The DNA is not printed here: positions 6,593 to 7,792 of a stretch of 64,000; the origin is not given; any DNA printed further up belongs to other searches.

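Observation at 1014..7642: Self-contained sigma-54 circuit: PhnD-like lipoprotein, kinase and NtrC-type activator aimed at a YceI-porin-YceI operon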

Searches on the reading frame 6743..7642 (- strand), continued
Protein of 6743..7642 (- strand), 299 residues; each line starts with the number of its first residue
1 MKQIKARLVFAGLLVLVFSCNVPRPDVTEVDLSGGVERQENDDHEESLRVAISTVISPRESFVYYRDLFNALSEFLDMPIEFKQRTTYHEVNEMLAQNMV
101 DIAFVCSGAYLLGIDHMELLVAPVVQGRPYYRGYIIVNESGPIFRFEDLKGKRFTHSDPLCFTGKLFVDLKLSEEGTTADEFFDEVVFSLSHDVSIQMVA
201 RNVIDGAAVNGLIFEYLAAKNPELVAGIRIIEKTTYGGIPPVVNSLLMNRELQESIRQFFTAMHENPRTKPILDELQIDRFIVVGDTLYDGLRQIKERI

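Call 73: search_protein_families(library=pfam, proteins=[L098:12021-12401:+, L098:12413-13384:+, L098:13437-14924:+, L166:5270-6493:+, L166:6621-6992:+, L166:7015-7917:+, L166:7989-8414:+], max_evalue=0.01)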
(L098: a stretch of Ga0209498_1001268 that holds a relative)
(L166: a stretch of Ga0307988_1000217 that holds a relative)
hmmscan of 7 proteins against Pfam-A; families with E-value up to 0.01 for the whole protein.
L098:12021-12401:+ (126 aa): 0 families

L098:12413-13384:+ (323 aa): 1 family
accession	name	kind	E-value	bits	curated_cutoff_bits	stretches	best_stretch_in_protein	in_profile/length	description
PF19089.6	DUF5777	-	1.3e-70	237.9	23.1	1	56-306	1-246/247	Membrane bound beta barrel domain (DUF5777)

L098:13437-14924:+ (495 aa): 1 family
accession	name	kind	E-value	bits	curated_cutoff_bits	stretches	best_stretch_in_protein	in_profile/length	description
PF09459.16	EB_dh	-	1.3e-21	78.2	33.3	2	32-171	25-141/236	Ethylbenzene dehydrogenase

L166:5270-6493:+ (407 aa): 1 family
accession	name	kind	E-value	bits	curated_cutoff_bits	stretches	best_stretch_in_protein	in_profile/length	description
PF09459.16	EB_dh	-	4.2e-30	106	33.3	1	105-395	28-231/236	Ethylbenzene dehydrogenase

L166:6621-6992:+ (123 aa): 0 families

L166:7015-7917:+ (300 aa): 1 family
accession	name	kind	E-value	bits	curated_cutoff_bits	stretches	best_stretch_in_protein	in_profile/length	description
PF19089.6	DUF5777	-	1.5e-66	224.6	23.1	1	39-298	1-247/247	Membrane bound beta barrel domain (DUF5777)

L166:7989-8414:+ (141 aa): 2 families
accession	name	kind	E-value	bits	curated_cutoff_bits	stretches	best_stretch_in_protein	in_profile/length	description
PF13442.11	Cytochrome_CBB3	-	3.8e-08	34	27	1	57-131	5-65/68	Cytochrome C oxidase, cbb3-type, subunit III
PF00034.26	Cytochrom_C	-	9.2e-08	33.7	21.3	1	58-138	4-89/90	Cytochrome c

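Call 80: search_dna_similar(query=window:6743-7642:-, collection=plasmids, mode=protein, max_rows=15, max_evalue=1e-10)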
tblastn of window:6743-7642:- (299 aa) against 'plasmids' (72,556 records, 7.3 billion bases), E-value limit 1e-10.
Records with a match: 39; places in all: 39; records where one place covers at least 80% of the query: 4.
Best place of each record, by identity: <60% 39.
By first word of the organism name: Paracoccus 4; Sinorhizobium 3; Bacillus 2; Ensifer 2; Variovorax 2; Pseudosulfitobacter 2; Paraburkholderia 2; Calothrix 1; Neotabrizicola 1; Burkholderia 1; and 19 more.
By predicted mobility (MOB-suite, as given by PLSDB): non-mobilizable 27; conjugative 8; mobilizable 4.
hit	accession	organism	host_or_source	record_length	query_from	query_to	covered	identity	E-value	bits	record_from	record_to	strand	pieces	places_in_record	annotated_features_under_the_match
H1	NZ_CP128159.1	Bacillus sp. DX3.1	bacterial isolate,field soil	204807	42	291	84%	39.1%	1e-41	160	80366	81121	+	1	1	phnD: phosphate/phosphite/phosphonate ABC transporter substrate-binding ...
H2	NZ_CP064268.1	Bacillus pseudomycoides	cell culture,Zoo wolf area soil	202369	43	291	83%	38.9%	6e-41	158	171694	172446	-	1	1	phnD: phosphate/phosphite/phosphonate ABC transporter substrate-binding ...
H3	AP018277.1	Calothrix sp. NIES-4101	-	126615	4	299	99%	24.9%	1e-14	81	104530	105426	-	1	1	phosphonate ABC transporter, periplasmic phosphonate-binding protein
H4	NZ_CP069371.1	Neotabrizicola shimadae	microbial biofilm,biofilm, Nakabusa ...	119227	71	292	74%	32.3%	1e-29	125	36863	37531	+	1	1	PhnD/SsuA/transferrin family substrate-binding protein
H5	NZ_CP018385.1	Burkholderia pseudomallei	Homo sapiens,clinical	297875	72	295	75%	31.6%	1e-29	125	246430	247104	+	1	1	PhnD/SsuA/transferrin family substrate-binding protein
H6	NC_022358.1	Sulfuricella denitrificans skB26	-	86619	67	295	77%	30.4%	1e-25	113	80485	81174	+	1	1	PhnD/SsuA/transferrin family substrate-binding protein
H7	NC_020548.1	Azoarcus sp. KH32C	-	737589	76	299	75%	30.7%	2e-25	112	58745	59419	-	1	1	PhnD/SsuA/transferrin family substrate-binding protein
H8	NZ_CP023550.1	Rhodobacter sp. CZR27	cell culture,paddy soil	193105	49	294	82%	27.9%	2e-22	104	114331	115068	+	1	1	PhnD/SsuA/transferrin family substrate-binding protein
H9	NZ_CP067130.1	Paracoccus seriniphilus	cell culture,washing water of Bugula ...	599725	68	292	75%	30.5%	2e-29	124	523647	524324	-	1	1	PhnD/SsuA/transferrin family substrate-binding protein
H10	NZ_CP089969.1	Cereibacter azotoformans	Owen's River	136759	67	292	76%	29.7%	1e-24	111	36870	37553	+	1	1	PhnD/SsuA/transferrin family substrate-binding protein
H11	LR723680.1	arsenite-oxidising bacterium NT-25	moist arsenopyrite (FeAsS)-containing ...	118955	72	299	76%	27.9%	3e-27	118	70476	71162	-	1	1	phosphonate ABC transporter substrate-binding protein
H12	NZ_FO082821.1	Pseudorhizobium banfieldiae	-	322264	72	299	76%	27.9%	3e-27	118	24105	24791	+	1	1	aioX: periplasmic arsenite-binding protein AioX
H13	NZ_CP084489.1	Ensifer adhaerens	cellculture,soil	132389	72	292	74%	28.4%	6e-26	114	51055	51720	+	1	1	PhnD/SsuA/transferrin family substrate-binding protein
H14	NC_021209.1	Sinorhizobium sp. M14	microbial mats from Zloty Stok gold mine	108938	80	299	74%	28.4%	3e-26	115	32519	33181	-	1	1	aioX: periplasmic arsenite-binding protein AioX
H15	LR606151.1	Rhizobium sp. Q54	paddy soil contaminated with arsenic ...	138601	80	299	74%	28.4%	3e-26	115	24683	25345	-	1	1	phosphonate ABC transporter substrate-binding protein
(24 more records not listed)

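Call 81: get_annotated_region(hit=H12, flank=7000)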
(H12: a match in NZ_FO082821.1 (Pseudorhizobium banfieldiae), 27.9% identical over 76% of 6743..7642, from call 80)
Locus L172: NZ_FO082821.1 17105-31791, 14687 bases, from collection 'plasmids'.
description: Pseudorhizobium banfieldiae strain NT-26 plasmid NT26_p1, complete sequence
organism: Pseudorhizobium banfieldiae (NCBI taxid 1125847)
taxonomy: Bacteria; Pseudomonadota; Alphaproteobacteria; Hyphomicrobiales; Rhizobiaceae; Pseudorhizobium; Pseudorhizobium banfieldiae
host: -; source: -; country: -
typing (MOB-suite, as given by PLSDB): conjugative; replicon rep_cluster_440,rep_cluster_579; relaxase MOBP,MOBP; mating-pair formation MPF_T
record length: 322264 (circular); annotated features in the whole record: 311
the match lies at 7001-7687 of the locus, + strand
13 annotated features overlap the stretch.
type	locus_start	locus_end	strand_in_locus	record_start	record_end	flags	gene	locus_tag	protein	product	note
CDS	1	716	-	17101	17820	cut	phoU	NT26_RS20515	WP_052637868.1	phosphate signaling complex protein PhoU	GO:0051049 - regulation of transport [Evidence IEA]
CDS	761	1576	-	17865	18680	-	pstB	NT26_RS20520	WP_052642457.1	phosphate ABC transporter ATP-binding protein PstB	-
CDS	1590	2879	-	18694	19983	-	pstA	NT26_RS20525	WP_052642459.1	phosphate ABC transporter permease PstA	-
CDS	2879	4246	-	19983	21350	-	pstC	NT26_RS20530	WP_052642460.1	phosphate ABC transporter permease subunit PstC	-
CDS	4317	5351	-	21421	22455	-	-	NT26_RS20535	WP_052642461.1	substrate-binding domain-containing protein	-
CDS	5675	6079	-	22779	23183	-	-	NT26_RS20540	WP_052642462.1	OsmC family protein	-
CDS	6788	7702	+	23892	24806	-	aioX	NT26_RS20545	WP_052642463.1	periplasmic arsenite-binding protein AioX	-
CDS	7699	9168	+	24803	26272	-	-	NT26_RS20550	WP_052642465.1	HAMP domain-containing sensor histidine kinase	GO:0007165 - signal transduction [Evidence IEA]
CDS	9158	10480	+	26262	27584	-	aioR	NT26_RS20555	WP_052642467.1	arsenic response regulator transcription factor AioR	-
CDS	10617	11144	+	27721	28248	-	-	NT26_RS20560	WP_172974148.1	arsenate reductase (azurin) small subunit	-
CDS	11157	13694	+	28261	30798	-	-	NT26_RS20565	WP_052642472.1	arsenate reductase (azurin) large subunit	-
CDS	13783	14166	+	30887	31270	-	-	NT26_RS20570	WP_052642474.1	cytochrome c family protein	-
CDS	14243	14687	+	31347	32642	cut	glp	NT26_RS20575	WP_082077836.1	gephyrin-like molybdotransferase Glp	GO:0006777 - Mo-molybdopterin cofactor biosynthetic process [Evidence IEA]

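Call 82: get_annotated_region(hit=H1, flank=7000)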
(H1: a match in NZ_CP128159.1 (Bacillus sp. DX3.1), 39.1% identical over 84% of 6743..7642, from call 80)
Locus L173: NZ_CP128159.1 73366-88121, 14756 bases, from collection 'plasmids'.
description: Bacillus sp. DX3.1 plasmid unnamed1, complete sequence
organism: Bacillus sp. DX3.1 (NCBI taxid 3052091)
taxonomy: Bacteria; Bacillota; Bacilli; Bacillales; Bacillaceae; Bacillus; Bacillus sp. DX3.1
host: -; source: bacterial isolate,field soil; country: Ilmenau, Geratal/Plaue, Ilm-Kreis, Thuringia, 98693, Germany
typing (MOB-suite, as given by PLSDB): non-mobilizable; replicon rep_cluster_1869
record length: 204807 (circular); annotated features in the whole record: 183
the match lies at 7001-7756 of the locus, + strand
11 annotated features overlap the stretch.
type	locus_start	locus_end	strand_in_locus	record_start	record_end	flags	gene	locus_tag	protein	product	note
CDS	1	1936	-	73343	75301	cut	-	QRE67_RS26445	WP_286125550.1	ABC transporter ATP-binding protein/permease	-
CDS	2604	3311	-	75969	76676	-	-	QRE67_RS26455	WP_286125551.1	IS6 family transposase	-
CDS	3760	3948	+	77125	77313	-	-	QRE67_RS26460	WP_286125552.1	hypothetical protein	-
CDS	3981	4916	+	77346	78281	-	-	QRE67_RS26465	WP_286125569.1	IS3 family transposase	-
CDS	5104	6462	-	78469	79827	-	-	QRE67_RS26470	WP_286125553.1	MFS transporter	-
CDS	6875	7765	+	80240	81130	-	phnD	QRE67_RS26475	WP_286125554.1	phosphate/phosphite/phosphonate ABC transporter substrate-binding protein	-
CDS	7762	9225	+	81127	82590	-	-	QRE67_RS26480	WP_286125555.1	sensor histidine kinase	-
CDS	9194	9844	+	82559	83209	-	-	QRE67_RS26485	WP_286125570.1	response regulator transcription factor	GO:0000160 - phosphorelay signal transduction system [Evidence IEA]; GO:0006355 - regulation of DNA-templated ...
CDS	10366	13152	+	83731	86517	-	-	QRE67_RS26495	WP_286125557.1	SH3 domain-containing protein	-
CDS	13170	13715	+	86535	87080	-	-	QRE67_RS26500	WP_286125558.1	hypothetical protein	-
CDS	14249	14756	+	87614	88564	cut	-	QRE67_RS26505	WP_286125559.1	tyrosine-type recombinase/integrase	GO:0015074 - DNA integration [Evidence IEA]; GO:0006310 - DNA recombination [Evidence IEA]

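Call 84: search_protein_families(library=ncbifam, proteins=[L091:12659-15196:+, L091:11608-12624:+, L098:13437-14924:+, L098:12413-13384:+], max_evalue=0.00001)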
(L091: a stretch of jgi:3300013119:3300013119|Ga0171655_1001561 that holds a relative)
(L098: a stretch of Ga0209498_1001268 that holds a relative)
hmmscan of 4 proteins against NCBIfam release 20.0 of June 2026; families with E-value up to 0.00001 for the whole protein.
L091:12659-15196:+ (845 aa): 26 families (the best 25 are shown)
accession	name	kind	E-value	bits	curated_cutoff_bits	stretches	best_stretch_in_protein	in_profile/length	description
NF041714.1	arsenate_red_ArrA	equivalog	0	1141.8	1600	1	2-845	2-848/848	arsenate respiratory reductase molybdopterin-containing subunit ArrA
NF012032.0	PRK15488.1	equivalog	9.2e-88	295.1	694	3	1-298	1-287/759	thiosulfate reductase PhsA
TIGR02166.1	dmsA_ynfE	subfamily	9e-64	215.8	777.7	1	3-799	1-756/794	DMSO/selenate family reductase complex A subunit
TIGR01591.1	Fdh-alpha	equivalog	1.8e-51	175.1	666.25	2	49-565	1-481/672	formate dehydrogenase subunit alpha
NF041783.2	mnquin_red_QrcB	equivalog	2.1e-46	158.4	440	3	46-300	52-298/695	menaquinone reductase molybdopterin-binding-like subunit QrcB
NF041884.1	selenate_YnfF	exception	8e-45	153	1650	2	3-394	1-396/798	selenate/tellurate reductase subunit YnfF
TIGR03479.1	DMSO_red_II_alp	subfamily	2.5e-44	151.6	984.75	3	49-290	61-305/913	molybdopterin-dependent oxidoreductase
NF041885.1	selenate_YnfE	exception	2.1e-43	148.3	1675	2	3-394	3-403/805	selenate/tellurate reductase subunit YnfE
NF011566.1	PRK14990.1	exception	6.2e-41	140.3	1600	1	3-524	14-539/814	dimethylsulfoxide reductase subunit A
TIGR00509.1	bisC_fam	subfamily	1.5e-24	86.3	1017.55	2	205-562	165-510/772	molybdopterin guanine dinucleotide-containing S/N-oxide reductase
NF010055.0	PRK13532.1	equivalog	1.5e-24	86.3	904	1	1-293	1-292/830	nitrate reductase catalytic subunit NapA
NF047855.1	AssmNtatRedNasC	equivalog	5e-24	84.6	1100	1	42-144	16-112/708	assimilatory nitrate reductase catalytic subunit NasC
TIGR01553.1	formate-DH-alph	equivalog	6.1e-22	77.2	814.2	2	2-143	1-142/1009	formate dehydrogenase-N subunit alpha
TIGR01706.1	NAPA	equivalog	3.5e-21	75.2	930.55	1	2-293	1-292/830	periplasmic nitrate reductase subunit alpha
NF011567.1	PRK14991.1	equivalog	2.5e-20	71.9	1750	1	703-800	876-964/1022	tetrathionate reductase subunit TtrA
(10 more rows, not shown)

L091:11608-12624:+ (338 aa): 0 families

L098:13437-14924:+ (495 aa): 0 families

L098:12413-13384:+ (323 aa): 0 families
